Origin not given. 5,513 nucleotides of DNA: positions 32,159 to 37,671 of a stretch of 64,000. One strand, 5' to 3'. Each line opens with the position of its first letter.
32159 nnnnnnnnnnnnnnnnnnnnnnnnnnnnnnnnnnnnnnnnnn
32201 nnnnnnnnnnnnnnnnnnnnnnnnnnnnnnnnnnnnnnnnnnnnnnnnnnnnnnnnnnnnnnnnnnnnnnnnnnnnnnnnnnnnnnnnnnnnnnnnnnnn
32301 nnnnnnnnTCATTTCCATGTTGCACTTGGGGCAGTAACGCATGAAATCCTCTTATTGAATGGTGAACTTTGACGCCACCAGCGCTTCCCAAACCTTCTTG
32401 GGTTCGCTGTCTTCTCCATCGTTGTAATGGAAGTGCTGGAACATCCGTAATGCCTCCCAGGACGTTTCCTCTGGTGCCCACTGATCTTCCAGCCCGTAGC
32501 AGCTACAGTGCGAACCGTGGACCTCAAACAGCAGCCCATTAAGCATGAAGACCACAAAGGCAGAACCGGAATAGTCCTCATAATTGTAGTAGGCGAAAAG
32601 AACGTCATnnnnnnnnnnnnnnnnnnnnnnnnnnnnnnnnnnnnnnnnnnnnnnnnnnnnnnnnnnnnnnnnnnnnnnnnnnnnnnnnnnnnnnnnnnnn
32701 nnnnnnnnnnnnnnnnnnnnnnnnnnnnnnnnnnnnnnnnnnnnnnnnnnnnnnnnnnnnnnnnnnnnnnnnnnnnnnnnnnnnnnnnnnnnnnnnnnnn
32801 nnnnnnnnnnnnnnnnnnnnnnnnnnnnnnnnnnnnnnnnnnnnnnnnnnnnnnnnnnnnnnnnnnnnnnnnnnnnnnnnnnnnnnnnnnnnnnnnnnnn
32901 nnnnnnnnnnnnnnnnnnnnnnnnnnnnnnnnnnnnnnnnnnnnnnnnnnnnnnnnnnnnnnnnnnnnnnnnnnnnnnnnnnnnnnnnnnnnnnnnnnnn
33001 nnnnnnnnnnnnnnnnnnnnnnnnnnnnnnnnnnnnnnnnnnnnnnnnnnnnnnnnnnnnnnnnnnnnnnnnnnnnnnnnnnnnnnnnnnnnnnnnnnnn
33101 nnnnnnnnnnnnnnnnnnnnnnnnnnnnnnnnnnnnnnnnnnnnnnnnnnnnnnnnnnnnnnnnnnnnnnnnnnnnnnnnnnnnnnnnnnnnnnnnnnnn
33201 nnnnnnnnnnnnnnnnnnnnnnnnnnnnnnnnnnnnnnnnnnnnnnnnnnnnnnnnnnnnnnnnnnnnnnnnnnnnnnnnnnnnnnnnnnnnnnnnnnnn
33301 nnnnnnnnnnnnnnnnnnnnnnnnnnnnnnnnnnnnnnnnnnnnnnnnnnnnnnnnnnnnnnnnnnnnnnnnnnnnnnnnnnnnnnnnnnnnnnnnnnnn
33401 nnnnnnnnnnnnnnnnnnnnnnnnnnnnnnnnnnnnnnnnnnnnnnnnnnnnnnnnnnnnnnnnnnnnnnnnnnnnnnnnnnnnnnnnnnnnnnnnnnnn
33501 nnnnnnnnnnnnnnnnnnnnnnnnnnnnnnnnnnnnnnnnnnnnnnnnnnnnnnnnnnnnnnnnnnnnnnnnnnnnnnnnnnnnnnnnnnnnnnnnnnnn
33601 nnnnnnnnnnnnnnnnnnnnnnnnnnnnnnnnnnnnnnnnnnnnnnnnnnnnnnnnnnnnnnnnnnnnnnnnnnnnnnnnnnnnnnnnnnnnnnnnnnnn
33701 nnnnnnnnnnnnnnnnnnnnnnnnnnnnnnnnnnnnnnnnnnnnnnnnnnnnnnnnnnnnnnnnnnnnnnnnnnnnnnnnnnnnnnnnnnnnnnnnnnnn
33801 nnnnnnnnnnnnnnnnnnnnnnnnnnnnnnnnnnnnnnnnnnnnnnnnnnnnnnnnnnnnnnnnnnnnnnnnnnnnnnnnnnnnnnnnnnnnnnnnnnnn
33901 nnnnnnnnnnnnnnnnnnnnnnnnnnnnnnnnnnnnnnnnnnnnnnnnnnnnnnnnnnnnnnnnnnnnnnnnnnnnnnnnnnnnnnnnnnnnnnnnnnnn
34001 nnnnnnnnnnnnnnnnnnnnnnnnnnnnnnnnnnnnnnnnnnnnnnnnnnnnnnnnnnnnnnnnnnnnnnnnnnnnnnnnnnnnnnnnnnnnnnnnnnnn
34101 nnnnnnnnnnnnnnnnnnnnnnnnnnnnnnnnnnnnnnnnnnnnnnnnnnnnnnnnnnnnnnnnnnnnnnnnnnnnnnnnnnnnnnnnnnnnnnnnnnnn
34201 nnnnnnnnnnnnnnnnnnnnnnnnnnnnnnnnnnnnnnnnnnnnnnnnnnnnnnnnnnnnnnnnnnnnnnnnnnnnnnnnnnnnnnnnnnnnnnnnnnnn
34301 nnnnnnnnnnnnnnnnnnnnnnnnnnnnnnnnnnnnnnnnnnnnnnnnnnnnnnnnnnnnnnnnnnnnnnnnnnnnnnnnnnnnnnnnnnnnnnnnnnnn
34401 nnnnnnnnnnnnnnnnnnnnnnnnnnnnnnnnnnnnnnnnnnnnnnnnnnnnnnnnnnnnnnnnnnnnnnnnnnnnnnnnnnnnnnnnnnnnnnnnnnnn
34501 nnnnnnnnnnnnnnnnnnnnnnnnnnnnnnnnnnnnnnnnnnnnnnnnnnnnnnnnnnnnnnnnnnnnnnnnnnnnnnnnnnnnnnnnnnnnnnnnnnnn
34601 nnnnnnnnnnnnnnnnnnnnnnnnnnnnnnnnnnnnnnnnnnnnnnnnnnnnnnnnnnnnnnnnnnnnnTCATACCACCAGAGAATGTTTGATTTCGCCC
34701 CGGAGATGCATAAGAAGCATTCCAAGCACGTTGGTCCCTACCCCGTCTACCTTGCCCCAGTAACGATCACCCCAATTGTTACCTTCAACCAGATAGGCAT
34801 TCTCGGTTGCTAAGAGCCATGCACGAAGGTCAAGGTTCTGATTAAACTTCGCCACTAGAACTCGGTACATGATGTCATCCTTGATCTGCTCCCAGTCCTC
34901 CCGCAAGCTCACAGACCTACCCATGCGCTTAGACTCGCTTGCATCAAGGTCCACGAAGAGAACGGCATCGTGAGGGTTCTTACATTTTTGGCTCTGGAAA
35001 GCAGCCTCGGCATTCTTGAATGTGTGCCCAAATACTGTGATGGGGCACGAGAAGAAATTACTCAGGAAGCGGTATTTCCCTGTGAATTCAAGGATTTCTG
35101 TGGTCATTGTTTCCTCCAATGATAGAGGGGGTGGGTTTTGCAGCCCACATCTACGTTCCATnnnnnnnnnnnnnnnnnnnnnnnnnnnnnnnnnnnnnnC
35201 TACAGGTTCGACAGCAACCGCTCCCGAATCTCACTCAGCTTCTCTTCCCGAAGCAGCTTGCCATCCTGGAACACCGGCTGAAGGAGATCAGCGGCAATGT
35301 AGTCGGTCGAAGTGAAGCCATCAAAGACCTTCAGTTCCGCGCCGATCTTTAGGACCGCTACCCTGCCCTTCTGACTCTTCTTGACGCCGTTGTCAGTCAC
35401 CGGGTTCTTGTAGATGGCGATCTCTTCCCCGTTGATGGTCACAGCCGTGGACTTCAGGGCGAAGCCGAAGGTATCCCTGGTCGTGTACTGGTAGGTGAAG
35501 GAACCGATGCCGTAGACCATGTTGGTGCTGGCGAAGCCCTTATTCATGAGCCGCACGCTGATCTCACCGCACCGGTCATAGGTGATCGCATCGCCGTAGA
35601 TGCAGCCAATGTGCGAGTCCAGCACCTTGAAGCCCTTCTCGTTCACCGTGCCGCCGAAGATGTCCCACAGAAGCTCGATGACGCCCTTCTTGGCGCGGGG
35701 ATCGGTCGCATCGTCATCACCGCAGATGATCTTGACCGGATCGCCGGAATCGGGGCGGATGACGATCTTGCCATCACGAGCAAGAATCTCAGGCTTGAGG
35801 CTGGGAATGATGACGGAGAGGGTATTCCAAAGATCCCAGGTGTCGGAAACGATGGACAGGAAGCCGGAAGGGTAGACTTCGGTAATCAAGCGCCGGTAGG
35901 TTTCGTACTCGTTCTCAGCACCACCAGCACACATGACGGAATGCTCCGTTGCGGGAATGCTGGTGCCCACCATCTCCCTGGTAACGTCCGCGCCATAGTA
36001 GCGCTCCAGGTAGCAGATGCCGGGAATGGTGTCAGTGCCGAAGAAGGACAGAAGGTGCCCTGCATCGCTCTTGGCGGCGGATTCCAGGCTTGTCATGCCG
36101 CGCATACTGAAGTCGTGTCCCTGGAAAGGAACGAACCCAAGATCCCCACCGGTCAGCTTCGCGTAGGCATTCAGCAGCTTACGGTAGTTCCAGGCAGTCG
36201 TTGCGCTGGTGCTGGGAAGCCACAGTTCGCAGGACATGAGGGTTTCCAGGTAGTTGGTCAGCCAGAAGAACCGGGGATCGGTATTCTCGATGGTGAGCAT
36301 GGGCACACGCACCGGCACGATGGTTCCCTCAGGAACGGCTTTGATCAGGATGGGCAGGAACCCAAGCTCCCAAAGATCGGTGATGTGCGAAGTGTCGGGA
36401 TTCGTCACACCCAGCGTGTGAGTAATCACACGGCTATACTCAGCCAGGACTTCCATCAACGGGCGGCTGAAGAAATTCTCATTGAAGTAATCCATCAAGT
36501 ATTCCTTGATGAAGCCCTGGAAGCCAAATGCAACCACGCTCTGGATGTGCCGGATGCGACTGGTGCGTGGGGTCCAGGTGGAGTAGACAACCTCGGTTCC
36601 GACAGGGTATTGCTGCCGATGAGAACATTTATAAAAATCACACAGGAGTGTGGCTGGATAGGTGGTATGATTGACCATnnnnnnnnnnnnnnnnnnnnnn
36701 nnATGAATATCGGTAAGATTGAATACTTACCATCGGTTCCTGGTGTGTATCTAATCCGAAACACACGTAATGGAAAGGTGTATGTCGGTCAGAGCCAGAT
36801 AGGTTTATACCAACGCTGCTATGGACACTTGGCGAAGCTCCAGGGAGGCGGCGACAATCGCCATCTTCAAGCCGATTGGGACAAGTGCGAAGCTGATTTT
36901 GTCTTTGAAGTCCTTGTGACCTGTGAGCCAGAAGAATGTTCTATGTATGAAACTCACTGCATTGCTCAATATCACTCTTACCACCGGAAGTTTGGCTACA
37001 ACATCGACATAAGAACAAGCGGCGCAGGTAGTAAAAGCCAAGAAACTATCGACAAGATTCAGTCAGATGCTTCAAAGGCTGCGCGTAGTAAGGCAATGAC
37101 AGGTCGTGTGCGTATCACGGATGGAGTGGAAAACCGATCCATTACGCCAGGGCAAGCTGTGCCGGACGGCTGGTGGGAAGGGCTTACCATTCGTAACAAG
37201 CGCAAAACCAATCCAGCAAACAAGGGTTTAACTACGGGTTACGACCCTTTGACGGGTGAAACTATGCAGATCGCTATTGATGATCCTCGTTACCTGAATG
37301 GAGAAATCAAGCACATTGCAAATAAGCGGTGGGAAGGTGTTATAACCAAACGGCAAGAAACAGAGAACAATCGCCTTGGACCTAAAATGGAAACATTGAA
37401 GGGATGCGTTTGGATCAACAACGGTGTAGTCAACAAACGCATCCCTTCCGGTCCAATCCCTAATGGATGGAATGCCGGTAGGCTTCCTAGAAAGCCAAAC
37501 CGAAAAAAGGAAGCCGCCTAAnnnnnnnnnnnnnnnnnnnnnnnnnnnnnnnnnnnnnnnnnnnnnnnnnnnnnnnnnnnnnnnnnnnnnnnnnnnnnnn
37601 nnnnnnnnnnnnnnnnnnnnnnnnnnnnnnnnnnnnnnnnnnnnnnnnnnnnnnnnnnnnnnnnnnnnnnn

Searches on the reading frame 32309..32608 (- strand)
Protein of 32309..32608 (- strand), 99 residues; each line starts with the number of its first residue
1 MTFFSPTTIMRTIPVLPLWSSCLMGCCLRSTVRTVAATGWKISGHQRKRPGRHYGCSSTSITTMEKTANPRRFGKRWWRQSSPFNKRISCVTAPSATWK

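Call 53: search_protein_families(library=pfam, alignment_id=A1, max_evalue=0.001)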
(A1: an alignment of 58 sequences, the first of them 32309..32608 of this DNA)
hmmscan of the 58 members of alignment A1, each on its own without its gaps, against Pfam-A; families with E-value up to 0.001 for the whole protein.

A. member 1, window:32309-32608:- (99 aa): 0 families

B. families by the number of members that match (of 58 scanned): 15 families
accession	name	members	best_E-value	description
PF04095.22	NAPRTase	1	1.9e-45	Nicotinate phosphoribosyltransferase (NAPRTase) family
PF00574.28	CLP_protease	1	3.9e-24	Clp protease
PF08719.17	NADAR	1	9.6e-24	NADAR domain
PF02867.20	Ribonuc_red_lgC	1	3.1e-13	Ribonucleotide reductase, barrel domain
PF00156.33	Pribosyltran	1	5.2e-09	Phosphoribosyl transferase domain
PF01814.28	Hemerythrin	1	8.3e-09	Hemerythrin HHE cation binding domain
PF21995.1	RNR-II_ins_dom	1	1.3e-08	B12-dependent ribonucleotide reductase, insertion domain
PF18127.6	NAMPT_N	1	1.1e-07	Nicotinamide phosphoribosyltransferase, N-terminal domain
PF25145.1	NfeD1b_N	1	1.5e-07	NfeD1b, N-terminal domain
PF03237.21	Terminase_6N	1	3.9e-07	Terminase large subunit, T4likevirus-type, N-terminal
PF01541.30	GIY-YIG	1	4.4e-07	GIY-YIG catalytic domain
PF22530.2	Terminase-T7_RNaseH-like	1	5.5e-07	Terminase Bacteriophage T7, Ribonuclease H-like domain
PF01936.24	NYN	1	9e-07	NYN domain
PF13384.12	HTH_23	1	0.00032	Homeodomain-like domain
PF17975.6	RNR_Alpha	1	0.00079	Ribonucleotide reductase alpha domain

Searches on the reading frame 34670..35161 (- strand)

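Call 55: search_protein_families(library=pfam, proteins=[window:34670-35161:-], max_evalue=0.01)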
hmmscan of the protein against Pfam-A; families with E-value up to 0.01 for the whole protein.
window:34670-35161:- (163 aa): 1 family
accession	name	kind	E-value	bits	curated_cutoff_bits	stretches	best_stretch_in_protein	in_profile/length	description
PF08719.17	NADAR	-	9.6e-24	84.9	35.1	1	29-157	9-162/163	NADAR domain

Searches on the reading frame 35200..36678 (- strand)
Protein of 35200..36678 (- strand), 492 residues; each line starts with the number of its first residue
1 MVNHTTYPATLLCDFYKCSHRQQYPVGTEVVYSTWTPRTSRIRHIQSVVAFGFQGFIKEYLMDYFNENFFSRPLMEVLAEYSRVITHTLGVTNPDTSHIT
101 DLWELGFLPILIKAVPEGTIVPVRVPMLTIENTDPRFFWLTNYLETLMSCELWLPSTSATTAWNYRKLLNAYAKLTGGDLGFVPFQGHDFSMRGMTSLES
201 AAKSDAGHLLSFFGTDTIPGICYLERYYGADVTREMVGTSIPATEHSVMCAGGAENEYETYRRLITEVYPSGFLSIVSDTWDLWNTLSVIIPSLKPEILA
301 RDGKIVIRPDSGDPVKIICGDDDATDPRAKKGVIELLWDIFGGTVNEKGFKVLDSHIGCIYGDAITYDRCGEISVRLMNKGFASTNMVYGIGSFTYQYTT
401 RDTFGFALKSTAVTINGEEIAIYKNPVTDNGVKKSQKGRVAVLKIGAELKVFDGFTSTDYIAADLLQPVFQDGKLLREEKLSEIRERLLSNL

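Call 9: search_protein_families(library=phrogs, proteins=[window:35200-36678:-])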
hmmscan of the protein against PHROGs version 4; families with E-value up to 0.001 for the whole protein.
window:35200-36678:- (492 aa): 4 families
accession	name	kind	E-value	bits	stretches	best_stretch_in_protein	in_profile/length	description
phrog_448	-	other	5.4e-198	659.9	1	5-491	11-496/500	nicotinamide phosphoribosyl transferase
phrog_16547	-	other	2.3e-91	307.3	1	8-300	9-310/315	nicotinamide phosphoribosyl transferase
phrog_15800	-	other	3.5e-89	300.5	2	330-492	156-322/322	nicotinamide phosphoribosyl transferase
phrog_12872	-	other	5.9e-76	257.3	2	331-488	376-536/547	nicotinamide phosphoribosyl transferase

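Call 10: search_protein_families(library=pfam, proteins=[window:35200-36678:-])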
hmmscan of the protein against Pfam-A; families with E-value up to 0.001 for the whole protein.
window:35200-36678:- (492 aa): 2 families
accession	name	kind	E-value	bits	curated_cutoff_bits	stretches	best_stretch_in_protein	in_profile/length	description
PF04095.22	NAPRTase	-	1.9e-45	155.9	20.8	1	185-473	1-238/239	Nicotinate phosphoribosyltransferase (NAPRTase) family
PF18127.6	NAMPT_N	-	1.1e-07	32.4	25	1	11-62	4-53/98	Nicotinamide phosphoribosyltransferase, N-terminal domain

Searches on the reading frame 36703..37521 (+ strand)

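Call 55: search_protein_families(library=pfam, proteins=[window:36703-37521:+], max_evalue=0.01)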
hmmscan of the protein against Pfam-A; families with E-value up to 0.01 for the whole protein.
window:36703-37521:+ (272 aa): 1 family
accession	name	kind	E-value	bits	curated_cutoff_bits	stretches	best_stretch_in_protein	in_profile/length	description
PF01541.30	GIY-YIG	-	4.4e-07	30.6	22.6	1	14-92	3-74/78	GIY-YIG catalytic domain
